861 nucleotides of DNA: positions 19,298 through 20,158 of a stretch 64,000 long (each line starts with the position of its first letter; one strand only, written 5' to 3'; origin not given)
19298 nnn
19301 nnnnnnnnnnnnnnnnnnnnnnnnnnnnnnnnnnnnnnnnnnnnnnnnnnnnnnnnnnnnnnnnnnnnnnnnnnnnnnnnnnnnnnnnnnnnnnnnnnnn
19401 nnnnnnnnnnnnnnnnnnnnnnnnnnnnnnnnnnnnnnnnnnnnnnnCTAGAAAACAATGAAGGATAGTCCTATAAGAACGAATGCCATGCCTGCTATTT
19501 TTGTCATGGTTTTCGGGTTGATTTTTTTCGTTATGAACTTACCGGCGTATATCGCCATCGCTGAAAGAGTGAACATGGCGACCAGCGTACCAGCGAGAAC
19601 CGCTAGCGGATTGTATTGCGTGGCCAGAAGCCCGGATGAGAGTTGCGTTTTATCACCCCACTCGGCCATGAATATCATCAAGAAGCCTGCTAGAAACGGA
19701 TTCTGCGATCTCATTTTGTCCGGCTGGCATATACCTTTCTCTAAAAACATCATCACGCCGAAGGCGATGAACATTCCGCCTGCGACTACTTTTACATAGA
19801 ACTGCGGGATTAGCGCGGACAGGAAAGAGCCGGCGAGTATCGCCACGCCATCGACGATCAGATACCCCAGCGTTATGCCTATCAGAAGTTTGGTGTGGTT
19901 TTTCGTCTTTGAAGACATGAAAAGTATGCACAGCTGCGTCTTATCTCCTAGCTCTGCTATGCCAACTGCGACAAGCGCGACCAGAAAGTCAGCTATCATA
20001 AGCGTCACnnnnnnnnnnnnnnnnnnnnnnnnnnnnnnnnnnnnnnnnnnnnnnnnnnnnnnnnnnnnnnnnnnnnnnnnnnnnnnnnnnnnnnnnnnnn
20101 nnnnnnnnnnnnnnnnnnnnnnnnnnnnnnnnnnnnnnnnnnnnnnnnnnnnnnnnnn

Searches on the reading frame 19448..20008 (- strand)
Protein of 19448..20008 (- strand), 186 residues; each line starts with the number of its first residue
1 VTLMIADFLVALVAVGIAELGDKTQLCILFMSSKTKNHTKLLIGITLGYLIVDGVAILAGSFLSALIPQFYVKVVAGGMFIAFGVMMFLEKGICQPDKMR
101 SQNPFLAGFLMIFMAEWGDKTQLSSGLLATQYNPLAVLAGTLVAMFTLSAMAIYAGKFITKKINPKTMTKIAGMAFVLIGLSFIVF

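Call 42: search_protein_families(library=pfam, proteins=[window:19448-20008:-], max_evalue=0.001)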
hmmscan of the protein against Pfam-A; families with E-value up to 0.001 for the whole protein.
window:19448-20008:- (186 aa): 2 families
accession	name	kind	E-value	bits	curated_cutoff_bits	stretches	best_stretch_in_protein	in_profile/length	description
PF01169.24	GDT1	-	1.4e-39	134.7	27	2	107-180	2-75/75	Divalent cation/proton antiporter GDT1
PF01925.25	TauE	-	6.5e-05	23.2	32.6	0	41-110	61-135/237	Sulfite exporter TauE/SafE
